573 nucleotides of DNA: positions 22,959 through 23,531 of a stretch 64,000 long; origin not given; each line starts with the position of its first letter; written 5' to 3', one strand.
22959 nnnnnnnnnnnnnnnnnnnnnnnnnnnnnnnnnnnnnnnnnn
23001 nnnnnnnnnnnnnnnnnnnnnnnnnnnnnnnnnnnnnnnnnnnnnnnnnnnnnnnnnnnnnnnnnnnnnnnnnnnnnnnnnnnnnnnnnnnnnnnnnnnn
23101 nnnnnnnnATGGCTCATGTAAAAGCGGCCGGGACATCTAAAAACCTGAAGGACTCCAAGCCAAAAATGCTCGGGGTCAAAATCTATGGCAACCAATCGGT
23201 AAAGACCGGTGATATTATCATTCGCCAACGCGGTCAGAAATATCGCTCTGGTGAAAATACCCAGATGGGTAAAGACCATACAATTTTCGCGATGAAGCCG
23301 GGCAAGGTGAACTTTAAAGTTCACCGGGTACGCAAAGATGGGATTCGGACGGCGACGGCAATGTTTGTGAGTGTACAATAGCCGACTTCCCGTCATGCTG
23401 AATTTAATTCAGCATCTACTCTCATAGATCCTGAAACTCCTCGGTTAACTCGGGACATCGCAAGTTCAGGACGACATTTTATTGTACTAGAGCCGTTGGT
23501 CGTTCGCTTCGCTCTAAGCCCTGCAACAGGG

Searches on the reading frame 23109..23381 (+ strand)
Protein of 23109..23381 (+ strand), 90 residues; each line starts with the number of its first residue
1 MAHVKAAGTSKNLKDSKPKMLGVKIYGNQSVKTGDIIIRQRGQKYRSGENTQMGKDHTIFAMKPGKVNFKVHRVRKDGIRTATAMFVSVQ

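Call 12: find_encoding_contigs(protein=window:23109-23381:+, flank=3000, max_places=10)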
Protein window:23109-23381:+ (90 aa): 23 contigs read that carry it; 10 places shown.
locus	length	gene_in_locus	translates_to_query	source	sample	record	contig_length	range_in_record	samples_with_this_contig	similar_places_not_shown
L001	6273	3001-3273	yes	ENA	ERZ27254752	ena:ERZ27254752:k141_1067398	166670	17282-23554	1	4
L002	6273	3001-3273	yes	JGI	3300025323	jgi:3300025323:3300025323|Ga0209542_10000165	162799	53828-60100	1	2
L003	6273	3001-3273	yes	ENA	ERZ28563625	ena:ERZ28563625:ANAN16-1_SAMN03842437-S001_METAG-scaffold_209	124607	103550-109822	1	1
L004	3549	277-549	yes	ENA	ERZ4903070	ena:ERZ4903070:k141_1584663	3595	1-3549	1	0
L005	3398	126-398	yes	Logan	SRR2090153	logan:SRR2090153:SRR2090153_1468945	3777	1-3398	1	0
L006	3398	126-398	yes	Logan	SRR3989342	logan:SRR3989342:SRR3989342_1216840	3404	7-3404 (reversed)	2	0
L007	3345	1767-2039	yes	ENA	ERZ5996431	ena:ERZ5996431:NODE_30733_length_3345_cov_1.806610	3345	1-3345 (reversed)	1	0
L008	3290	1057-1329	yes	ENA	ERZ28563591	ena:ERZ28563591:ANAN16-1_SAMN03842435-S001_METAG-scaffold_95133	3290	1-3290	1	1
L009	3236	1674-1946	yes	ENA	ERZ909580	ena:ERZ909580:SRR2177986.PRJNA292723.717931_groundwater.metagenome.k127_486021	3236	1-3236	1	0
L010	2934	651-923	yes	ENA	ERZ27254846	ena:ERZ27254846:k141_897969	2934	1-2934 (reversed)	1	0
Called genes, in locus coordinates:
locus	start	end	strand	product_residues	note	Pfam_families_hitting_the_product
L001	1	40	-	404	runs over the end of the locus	PF00464:SHMT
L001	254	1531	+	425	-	PF01555:N6_N4_Mtase (weak), PF01170:UPF0020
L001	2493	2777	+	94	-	-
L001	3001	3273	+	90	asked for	PF01016:Ribosomal_L27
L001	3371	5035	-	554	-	PF06418:CTP_synth_N, PF07722:Peptidase_C26 (faint), PF00117:GATase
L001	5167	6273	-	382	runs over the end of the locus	PF01168:Ala_racemase_N, PF00842:Ala_racemase_C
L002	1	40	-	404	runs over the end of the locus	PF00464:SHMT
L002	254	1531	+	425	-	PF01555:N6_N4_Mtase (weak), PF01170:UPF0020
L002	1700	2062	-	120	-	-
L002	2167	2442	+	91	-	-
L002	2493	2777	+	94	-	-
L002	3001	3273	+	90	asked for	PF01016:Ribosomal_L27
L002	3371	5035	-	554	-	PF06418:CTP_synth_N, PF07722:Peptidase_C26 (faint), PF00117:GATase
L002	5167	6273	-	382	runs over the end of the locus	PF01168:Ala_racemase_N, PF00842:Ala_racemase_C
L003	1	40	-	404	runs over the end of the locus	PF00464:SHMT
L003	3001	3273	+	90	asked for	PF01016:Ribosomal_L27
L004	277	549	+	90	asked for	PF01016:Ribosomal_L27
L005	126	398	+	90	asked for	PF01016:Ribosomal_L27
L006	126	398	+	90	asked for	PF01016:Ribosomal_L27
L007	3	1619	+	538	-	?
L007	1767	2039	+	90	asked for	PF01016:Ribosomal_L27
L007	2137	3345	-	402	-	?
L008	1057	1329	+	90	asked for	PF01016:Ribosomal_L27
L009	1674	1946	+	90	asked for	PF01016:Ribosomal_L27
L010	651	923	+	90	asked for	PF01016:Ribosomal_L27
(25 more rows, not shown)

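Call 34: find_related_loci(query=window:23109-23381:+, collection=genome_contigs, flank=10000)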
Query window:23109-23381:+ (90 aa) in genome_contigs; peptide patterns used: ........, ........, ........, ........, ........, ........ (x = any residue, [..] = any of these).
458 stretches matched a pattern; 140 encode a relative of the query (tblastn E <= 1e-3); the best 80 are kept; 80 distinct loci.
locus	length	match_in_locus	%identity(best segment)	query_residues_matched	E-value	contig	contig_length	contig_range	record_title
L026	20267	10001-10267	92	1-89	4e-51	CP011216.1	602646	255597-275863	MAG: candidate division Kazan bacterium GW2011_GWA1_50_15 chromosome, complete genome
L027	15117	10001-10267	85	1-89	5e-48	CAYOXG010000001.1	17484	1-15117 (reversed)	MAG TPA_asm: uncultured Candidatus Saccharibacteria bacterium isolate SRP062349_co6_151 genome assembly, contig: NODE_22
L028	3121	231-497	80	1-89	2e-43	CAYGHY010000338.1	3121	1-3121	MAG TPA_asm: uncultured Oscillospiraceae bacterium isolate ERP113451_co2_28 genome assembly, contig: NODE_29922_length_3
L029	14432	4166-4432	79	1-89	2e-43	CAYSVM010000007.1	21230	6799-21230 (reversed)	MAG TPA_asm: uncultured Candidatus Saccharibacteria bacterium isolate SRP257756_co1_44 genome assembly, contig: NODE_196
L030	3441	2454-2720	76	1-89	3e-42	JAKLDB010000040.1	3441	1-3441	MAG: Patescibacteria group bacterium isolate RA.bin10 RA.bin10_40, whole genome shotgun sequence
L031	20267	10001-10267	78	1-89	2e-42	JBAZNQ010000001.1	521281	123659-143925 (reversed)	MAG: Patescibacteria group bacterium isolate SO_2017_LW4_73 scaffold_47_c1_LW137-91_2017, whole genome shotgun sequence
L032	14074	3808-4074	76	1-89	9e-41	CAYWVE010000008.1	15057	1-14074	MAG TPA_asm: uncultured Candidatus Saccharibacteria bacterium isolate binchicken_co31_362 genome assembly, contig: k141_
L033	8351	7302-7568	73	1-89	8e-39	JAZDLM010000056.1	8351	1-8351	MAG: bacterium isolate MEGAHIT-group-0.594 k141_868580, whole genome shotgun sequence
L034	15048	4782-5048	69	1-89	9e-38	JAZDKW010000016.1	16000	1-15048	MAG: Patescibacteria group bacterium isolate MEGAHIT-group-0.554 k141_2572268, whole genome shotgun sequence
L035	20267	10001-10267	67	1-89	1e-37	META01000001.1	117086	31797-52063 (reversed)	MAG: candidate division Kazan bacterium RBG_13_50_9 RBG_13_scaffold_201, whole genome shotgun sequence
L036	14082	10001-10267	65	1-89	3e-35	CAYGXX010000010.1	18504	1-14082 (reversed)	MAG TPA_asm: uncultured Candidatus Saccharibacteria bacterium isolate ERP119294_co1_196 genome assembly, contig: NODE_37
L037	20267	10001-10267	66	1-89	2e-35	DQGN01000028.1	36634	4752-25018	MAG TPA_asm: Patescibacteria group bacterium isolate UBA10110 contig_1322, whole genome shotgun sequence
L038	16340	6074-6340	63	1-89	8e-35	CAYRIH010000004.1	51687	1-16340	MAG TPA_asm: uncultured Candidatus Saccharibacteria bacterium isolate SRP179991_co3_23 genome assembly, contig: NODE_87_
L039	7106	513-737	77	1-73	1e-34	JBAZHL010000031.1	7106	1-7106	MAG: Patescibacteria group bacterium isolate SO_2017_LW3_7 NODE_36354_length_7106_cov_1.335292_LW162_2017, whole genome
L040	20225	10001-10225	77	1-73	2e-33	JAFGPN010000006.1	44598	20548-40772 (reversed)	MAG: Patescibacteria group bacterium isolate Zod_Metabat.691 k87_1022810, whole genome shotgun sequence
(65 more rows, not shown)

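Call 43: find_homologous_proteins(query=window:23109-23381:+, max_evalue=1e-20)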
Query window:23109-23381:+ (90 aa): 125 proteins with E <= 1e-20 among 1035 candidates; the best 120 are listed.
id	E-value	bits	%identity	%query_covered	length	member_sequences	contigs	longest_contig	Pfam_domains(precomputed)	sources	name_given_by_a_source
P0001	1.5e-50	186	99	100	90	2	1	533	PF01016.25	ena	-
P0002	1.3e-48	180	97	99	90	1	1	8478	PF01016.25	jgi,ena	-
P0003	3.5e-46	172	92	99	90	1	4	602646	PF01016.25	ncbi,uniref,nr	ncbi:TPA: 50S ribosomal protein L27 [Patescibacteria group bacterium]|uniref:Large ribosomal subunit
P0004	2.0e-43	164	87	100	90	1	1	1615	PF01016.25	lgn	-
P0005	1.1e-42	161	85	99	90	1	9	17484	PF01016.25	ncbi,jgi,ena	-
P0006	4.2e-38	147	79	99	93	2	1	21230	PF01016.25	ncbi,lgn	-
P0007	1.0e-37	145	78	99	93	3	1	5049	PF01016.25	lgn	-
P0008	1.3e-37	145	78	99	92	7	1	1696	PF01016.25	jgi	jgi:large subunit ribosomal protein L27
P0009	3.4e-37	144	76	99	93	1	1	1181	PF01016.25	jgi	jgi:large subunit ribosomal protein L27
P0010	1.1e-36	142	76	99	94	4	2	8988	PF01016.25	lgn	-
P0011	1.3e-36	142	76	99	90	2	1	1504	PF01016.25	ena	-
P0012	1.4e-35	139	78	99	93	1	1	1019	PF01016.25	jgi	jgi:large subunit ribosomal protein L27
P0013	2.5e-35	138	75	99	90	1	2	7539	PF01016.25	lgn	-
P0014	3.6e-35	137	76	99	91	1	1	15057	PF01016.25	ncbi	-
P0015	4.3e-35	137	74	99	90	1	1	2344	PF01016.25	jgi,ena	-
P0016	1.2e-34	136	73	99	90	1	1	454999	PF01016.25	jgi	-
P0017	1.5e-34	135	74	99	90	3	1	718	PF01016.25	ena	-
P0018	1.7e-34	135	74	99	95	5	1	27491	PF01016.25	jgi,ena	-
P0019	2.0e-34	135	74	99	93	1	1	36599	PF01016.25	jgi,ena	-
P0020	2.0e-34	135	71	99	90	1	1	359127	PF01016.25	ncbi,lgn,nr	ncbi:MAG: 50S ribosomal protein L27 [Patescibacteria group bacterium]|nr:50S ribosomal protein L27 [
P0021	3.8e-34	134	73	99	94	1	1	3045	PF01016.25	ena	-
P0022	4.1e-34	134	73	99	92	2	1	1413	PF01016.25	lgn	-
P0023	5.7e-34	134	73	99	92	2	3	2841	PF01016.25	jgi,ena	-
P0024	1.0e-33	133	71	99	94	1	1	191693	PF01016.25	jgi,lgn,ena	-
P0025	1.2e-33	132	71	99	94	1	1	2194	PF01016.25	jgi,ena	-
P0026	1.4e-33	132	73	99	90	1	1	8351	PF01016.25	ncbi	ncbi:MAG: 50S ribosomal protein L27 [bacterium]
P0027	1.6e-33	132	71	99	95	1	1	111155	PF01016.25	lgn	-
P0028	1.7e-33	132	72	99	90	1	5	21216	PF01016.25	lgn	-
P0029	2.6e-33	131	70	99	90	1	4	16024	PF01016.25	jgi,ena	jgi:large subunit ribosomal protein L27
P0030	3.1e-33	131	72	99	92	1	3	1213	PF01016.25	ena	-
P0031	4.2e-33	131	73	99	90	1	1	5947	PF01016.25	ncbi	-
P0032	4.2e-33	131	72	99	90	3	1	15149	PF01016.25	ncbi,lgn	-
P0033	5.7e-33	130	71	99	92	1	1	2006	PF01016.25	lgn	-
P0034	9.4e-33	130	67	99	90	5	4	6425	PF01016.25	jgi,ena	-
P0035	9.8e-33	130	71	99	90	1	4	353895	PF01016.25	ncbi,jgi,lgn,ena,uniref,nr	ncbi:50S ribosomal protein L27 [candidate division Kazan bacterium]|uniref:Large ribosomal subunit p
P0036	1.2e-32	129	70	99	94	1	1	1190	PF01016.25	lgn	-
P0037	1.7e-32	129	70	99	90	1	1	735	PF01016.25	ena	-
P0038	1.8e-32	129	73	99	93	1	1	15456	PF01016.25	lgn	-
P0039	2.9e-32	128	67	99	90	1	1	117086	PF01016.25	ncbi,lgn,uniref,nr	ncbi:50S ribosomal protein L27 [candidate division Kazan bacterium RBG_13_50_9]|uniref:Large ribosom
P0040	3.4e-32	128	69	99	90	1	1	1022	PF01016.25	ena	-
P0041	4.7e-32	127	67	99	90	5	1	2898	PF01016.25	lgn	-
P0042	4.8e-32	127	71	99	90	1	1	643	PF01016.25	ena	-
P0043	8.3e-32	127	71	99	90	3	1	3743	PF01016.25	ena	-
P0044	1.0e-31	126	69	99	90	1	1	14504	PF01016.25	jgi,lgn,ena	-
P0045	1.2e-31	126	69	99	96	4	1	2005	PF01016.25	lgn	-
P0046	1.4e-31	126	67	99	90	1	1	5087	PF01016.25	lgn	-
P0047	1.8e-31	126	72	99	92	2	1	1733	PF01016.25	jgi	jgi:large subunit ribosomal protein L27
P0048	5.0e-31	124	65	99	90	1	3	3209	PF01016.25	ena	-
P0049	6.0e-31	124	67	99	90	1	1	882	PF01016.25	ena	-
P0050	1.5e-30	123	66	99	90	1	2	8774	PF01016.25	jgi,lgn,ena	-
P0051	2.2e-30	122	67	99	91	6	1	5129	PF01016.25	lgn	-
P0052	2.9e-30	122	64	99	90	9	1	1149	PF01016.25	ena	-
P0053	3.1e-30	122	67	99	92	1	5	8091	PF01016.25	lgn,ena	-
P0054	3.1e-30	122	69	99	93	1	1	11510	PF01016.25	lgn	-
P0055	3.3e-30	122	66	99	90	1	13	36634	PF01016.25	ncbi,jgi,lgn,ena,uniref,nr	ncbi:TPA: 50S ribosomal protein L27 [Patescibacteria group bacterium]|uniref:Large ribosomal subunit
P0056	3.6e-30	121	66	99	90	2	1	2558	PF01016.25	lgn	-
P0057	4.4e-30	121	64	99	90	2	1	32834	PF01016.25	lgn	-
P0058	4.5e-30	121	65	99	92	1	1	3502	PF01016.25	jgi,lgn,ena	-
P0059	4.6e-30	121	67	99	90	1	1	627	PF01016.25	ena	-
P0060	5.1e-30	121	64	100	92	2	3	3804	PF01016.25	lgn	-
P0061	6.3e-30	121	67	99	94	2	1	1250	PF01016.25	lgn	-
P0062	9.6e-30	120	63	99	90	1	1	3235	PF01016.25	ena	-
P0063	9.8e-30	120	65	99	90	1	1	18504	PF01016.25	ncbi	-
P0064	1.5e-29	119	66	99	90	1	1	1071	PF01016.25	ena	-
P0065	2.1e-29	119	66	99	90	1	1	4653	PF01016.25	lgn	-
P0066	2.6e-29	119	80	77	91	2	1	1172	PF01016.25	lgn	-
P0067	2.7e-29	119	65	99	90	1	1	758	PF01016.25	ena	-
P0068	3.1e-29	118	66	99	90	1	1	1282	PF01016.25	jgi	-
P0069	4.3e-29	118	63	99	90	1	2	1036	PF01016.25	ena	-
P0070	4.4e-29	118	67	99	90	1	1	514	PF01016.25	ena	-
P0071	4.6e-29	118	65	99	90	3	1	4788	PF01016.25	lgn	-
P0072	4.8e-29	118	63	99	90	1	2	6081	PF01016.25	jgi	jgi:large subunit ribosomal protein L27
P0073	5.9e-29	118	64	99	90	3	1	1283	PF01016.25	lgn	-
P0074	7.3e-29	117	63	99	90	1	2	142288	PF01016.25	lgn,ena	-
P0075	7.7e-29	117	61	99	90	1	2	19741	PF01016.25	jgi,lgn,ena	-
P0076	8.0e-29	117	63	99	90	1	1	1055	PF01016.25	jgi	-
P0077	1.6e-28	116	63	99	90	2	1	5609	PF01016.25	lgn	-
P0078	1.6e-28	116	62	99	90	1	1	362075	PF01016.25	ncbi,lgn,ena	-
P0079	1.6e-28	116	62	99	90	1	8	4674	PF01016.25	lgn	-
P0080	1.7e-28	116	77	77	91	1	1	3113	PF01016.25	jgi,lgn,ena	-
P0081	2.3e-28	116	62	100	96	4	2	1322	PF01016.25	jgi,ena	-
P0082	2.5e-28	116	61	99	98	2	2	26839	PF01016.25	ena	-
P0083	2.5e-28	116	62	99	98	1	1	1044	PF01016.25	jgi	jgi:large subunit ribosomal protein L27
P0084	2.9e-28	115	62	99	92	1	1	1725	PF01016.25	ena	-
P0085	3.5e-28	115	63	99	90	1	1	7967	PF01016.25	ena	-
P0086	3.6e-28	115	65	99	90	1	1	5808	PF01016.25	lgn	-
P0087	5.3e-28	115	63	99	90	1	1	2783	PF01016.25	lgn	-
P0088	5.8e-28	114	75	81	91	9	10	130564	PF01016.25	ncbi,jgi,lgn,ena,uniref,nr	ncbi:50S ribosomal protein L27 [candidate division Kazan bacterium RIFCSPHIGHO2_01_FULL_49_10]|unire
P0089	6.1e-28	114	63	99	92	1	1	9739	PF01016.25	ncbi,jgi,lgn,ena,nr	ncbi:50S ribosomal protein L27 [Patescibacteria group bacterium]|nr:50S ribosomal protein L27 [Pates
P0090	8.0e-28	114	62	99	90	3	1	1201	PF01016.25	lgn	-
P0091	1.0e-27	114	61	99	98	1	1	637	PF01016.25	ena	-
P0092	1.3e-27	113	60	99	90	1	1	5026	PF01016.25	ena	-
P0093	1.8e-27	113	62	99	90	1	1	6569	PF01016.25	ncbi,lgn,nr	ncbi:MAG: 50S ribosomal protein L27 [Patescibacteria group bacterium]|nr:50S ribosomal protein L27 [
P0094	2.7e-27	112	62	99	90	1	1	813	PF01016.25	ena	-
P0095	2.7e-27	112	62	99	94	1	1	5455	PF01016.25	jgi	jgi:large subunit ribosomal protein L27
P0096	2.9e-27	112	62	99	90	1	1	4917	PF01016.25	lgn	-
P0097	7.1e-27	111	62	99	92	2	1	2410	PF01016.25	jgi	jgi:large subunit ribosomal protein L27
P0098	5.8e-24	102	58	99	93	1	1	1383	PF01016.25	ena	-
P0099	1.1e-23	101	58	99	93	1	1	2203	PF01016.25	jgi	-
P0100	1.1e-23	101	58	99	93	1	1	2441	PF01016.25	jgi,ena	-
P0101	1.2e-23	101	64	99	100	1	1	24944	PF01016.25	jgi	-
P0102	2.3e-23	100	66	82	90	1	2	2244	PF01016.25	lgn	-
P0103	2.8e-23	99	70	78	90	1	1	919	PF01016.25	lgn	-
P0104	1.0e-22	98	58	99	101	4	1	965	PF01016.25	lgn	-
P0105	1.9e-22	97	63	84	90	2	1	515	PF01016.25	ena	-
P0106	2.4e-22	97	56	100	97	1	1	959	PF01016.25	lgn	-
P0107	4.4e-22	96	62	84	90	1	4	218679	PF01016.25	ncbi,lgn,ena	-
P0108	5.9e-22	95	66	81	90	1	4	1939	PF01016.25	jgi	jgi:large subunit ribosomal protein L27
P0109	6.0e-22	95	66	87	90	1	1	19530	PF01016.25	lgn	-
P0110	6.0e-22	95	62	99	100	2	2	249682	PF01016.25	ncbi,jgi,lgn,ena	ncbi:MAG: 50S ribosomal protein L27 [Candidatus Paceibacterota bacterium]|jgi:large subunit ribosoma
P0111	7.3e-22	95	68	77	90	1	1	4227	PF01016.25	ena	-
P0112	9.5e-22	95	64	81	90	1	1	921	PF01016.25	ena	-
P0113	9.6e-22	95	65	87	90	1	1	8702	PF01016.25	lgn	-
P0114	1.4e-21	94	66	87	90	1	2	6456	PF01016.25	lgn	-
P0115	1.5e-21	94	57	100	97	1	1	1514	PF01016.25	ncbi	-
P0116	1.5e-21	94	66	87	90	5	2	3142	PF01016.25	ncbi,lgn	-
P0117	1.8e-21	94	66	87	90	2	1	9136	PF01016.25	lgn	-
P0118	2.4e-21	93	67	80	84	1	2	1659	PF01016.25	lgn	-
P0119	2.6e-21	93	65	87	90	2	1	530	PF01016.25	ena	-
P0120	3.4e-21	93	65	87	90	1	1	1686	PF01016.25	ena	-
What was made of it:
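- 23109..23381 (+): rpmA (ribosomal protein L27, 90 aa). Pfam PF01016 (call 12); homologues in calls 34, 43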

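Call 44: find_encoding_contigs(protein=P0002, flank=10000, max_places=3)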
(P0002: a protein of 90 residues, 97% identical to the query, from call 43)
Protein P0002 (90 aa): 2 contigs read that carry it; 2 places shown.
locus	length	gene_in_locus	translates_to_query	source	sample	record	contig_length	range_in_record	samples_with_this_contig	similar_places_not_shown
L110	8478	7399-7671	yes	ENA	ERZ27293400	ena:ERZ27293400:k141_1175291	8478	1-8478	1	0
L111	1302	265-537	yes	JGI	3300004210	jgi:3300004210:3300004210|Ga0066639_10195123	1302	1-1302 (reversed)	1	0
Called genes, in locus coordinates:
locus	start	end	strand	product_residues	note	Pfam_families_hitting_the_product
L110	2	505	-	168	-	?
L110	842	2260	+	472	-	PF08308:PEGA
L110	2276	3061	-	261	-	PF04203:Sortase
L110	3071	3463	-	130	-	-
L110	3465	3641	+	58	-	-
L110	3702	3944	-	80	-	PF01541:GIY-YIG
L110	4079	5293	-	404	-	PF00464:SHMT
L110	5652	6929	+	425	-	PF01555:N6_N4_Mtase (weak), PF01170:UPF0020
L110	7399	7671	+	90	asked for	PF01016:Ribosomal_L27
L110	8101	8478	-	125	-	?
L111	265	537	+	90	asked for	PF01016:Ribosomal_L27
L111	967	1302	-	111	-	?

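Call 45: find_encoding_contigs(protein=P0004, flank=10000, max_places=3)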
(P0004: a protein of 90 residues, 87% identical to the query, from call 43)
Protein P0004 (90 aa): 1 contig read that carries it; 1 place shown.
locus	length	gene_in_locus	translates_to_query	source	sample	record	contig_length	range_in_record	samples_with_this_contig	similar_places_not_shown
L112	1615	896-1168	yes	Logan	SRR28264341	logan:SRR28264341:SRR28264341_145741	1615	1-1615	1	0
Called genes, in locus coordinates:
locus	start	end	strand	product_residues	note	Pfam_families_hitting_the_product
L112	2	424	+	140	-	?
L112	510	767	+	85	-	-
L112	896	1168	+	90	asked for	PF01016:Ribosomal_L27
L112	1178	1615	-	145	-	?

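Call 46: find_encoding_contigs(protein=P0016, flank=10000, max_places=3)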
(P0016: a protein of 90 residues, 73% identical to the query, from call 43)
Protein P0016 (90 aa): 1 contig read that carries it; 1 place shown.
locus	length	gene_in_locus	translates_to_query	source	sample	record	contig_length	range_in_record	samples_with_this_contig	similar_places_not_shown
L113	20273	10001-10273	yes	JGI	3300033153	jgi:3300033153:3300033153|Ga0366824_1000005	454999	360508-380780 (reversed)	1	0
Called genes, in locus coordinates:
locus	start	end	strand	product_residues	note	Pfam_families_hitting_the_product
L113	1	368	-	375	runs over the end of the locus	PF13439:Glyco_transf_4, PF13477:Glyco_trans_4_2 (weak), PF13579:Glyco_trans_4_4, PF20706:GT4-conflict, PF00534:Glycos_transf_1, PF13692:Glyco_trans_1_4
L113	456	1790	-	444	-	PF00749:tRNA-synt_1c, PF19269:Anticodon_2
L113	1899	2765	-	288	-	PF03808:Glyco_tran_WecG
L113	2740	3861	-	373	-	PF13439:Glyco_transf_4, PF00534:Glycos_transf_1, PF13692:Glyco_trans_1_4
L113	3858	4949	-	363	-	PF13439:Glyco_transf_4, PF20706:GT4-conflict, PF00534:Glycos_transf_1, PF13692:Glyco_trans_1_4, PF13524:Glyco_trans_1_2 (weak)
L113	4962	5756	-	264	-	PF04203:Sortase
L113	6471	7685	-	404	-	PF00464:SHMT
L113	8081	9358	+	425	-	PF01555:N6_N4_Mtase, PF01170:UPF0020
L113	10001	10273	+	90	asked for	PF01016:Ribosomal_L27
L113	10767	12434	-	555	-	PF06418:CTP_synth_N, PF00117:GATase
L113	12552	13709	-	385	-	PF01168:Ala_racemase_N, PF00842:Ala_racemase_C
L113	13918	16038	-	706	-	PF02518:HATPase_c, PF00204:DNA_gyraseB, PF01751:Toprim, PF00986:DNA_gyraseB_C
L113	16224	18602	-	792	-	PF01588:tRNA_bind, PF03483:B3_4, PF03484:B5, PF17759:tRNA_synthFbeta, PF03147:FDX-ACB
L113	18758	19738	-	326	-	PF02912:Phe_tRNA-synt_N, PF01409:tRNA-synt_2d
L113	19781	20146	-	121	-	-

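Call 73: find_homologous_proteins(query=L007:3-1619:+, max_evalue=1e-100)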
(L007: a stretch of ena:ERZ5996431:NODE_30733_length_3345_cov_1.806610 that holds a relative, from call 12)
Query L007:3-1619:+ (538 aa): 1899 proteins with E <= 1e-100 among 8000 candidates; the best 120 are listed.
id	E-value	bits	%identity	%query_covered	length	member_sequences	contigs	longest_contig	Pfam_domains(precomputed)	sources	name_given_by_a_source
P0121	1.1e-268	910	97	78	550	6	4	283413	PF01411.25,PF07973.20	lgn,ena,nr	nr:hypothetical protein [uncultured bacterium] AQS30974.1 hypothetical protein [uncultured bacterium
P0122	2.4e-202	691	74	76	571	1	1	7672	PF01411.25,PF07973.20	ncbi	-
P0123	1.4e-201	689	70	80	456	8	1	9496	PF01411.25,PF07973.20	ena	-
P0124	7.2e-199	680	73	76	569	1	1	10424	PF01411.25,PF07973.20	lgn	-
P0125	2.9e-194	665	70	78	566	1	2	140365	PF01411.25,PF07973.20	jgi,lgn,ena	-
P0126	3.9e-193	661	71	78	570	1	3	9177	PF01411.25,PF07973.20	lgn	-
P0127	3.3e-192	658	85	64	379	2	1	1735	PF01411.25,PF07973.20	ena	-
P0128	3.0e-191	655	68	78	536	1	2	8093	PF01411.25,PF07973.20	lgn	-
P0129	5.8e-190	650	69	78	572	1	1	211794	PF01411.25,PF07973.20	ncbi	-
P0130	9.5e-190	650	69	78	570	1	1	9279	PF01411.25,PF07973.20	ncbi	ncbi:MAG: alanine--tRNA ligase [bacterium]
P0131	3.4e-189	648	67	78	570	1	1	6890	PF01411.25,PF07973.20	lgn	-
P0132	5.7e-189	647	69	78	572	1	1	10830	PF01411.25,PF07973.20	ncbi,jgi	-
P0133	6.9e-189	647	68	78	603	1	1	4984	PF01411.25,PF07973.20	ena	-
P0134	2.6e-188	645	66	78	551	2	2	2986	PF01411.25,PF07973.20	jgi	-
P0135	3.7e-187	641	68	77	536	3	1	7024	PF01411.25,PF07973.20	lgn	-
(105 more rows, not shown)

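Call 74: find_encoding_contigs(protein=P0121, flank=10000, max_places=4)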
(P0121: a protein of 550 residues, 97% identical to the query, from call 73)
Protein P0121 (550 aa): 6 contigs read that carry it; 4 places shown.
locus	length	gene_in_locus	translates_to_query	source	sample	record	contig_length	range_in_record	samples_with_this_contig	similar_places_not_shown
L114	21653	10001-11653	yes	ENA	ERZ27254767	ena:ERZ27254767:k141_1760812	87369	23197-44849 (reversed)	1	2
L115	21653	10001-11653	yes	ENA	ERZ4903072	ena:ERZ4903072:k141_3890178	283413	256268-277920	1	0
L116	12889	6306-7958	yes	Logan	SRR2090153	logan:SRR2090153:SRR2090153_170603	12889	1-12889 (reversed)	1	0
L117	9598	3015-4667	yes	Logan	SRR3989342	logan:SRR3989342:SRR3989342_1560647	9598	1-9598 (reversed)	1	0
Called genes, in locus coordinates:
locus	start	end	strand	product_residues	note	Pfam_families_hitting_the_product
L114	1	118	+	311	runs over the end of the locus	PF02618:YceG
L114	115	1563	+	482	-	PF13567:DUF4131, PF03772:Competence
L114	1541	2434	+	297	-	PF00753:Lactamase_B, PF12706:Lactamase_B_2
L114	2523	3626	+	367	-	-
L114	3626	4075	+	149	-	PF12647:RNHCP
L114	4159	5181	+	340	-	PF00953:Glycos_transf_4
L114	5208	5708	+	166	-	-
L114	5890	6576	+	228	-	PF01386:Ribosomal_L25p, PF14693:Ribosomal_TL5_C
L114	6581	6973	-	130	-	-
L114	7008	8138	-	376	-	PF00266:Aminotran_5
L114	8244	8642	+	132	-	-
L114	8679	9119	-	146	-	-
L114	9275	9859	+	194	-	-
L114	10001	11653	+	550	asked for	PF01411:tRNA-synt_2c, PF07973:tRNA_SAD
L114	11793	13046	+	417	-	PF06723:MreB_Mbl (faint), PF11104:PilM_2 (faint), PF14450:FtsA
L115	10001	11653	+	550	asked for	PF01411:tRNA-synt_2c, PF07973:tRNA_SAD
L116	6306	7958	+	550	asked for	PF01411:tRNA-synt_2c, PF07973:tRNA_SAD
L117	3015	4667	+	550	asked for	PF01411:tRNA-synt_2c, PF07973:tRNA_SAD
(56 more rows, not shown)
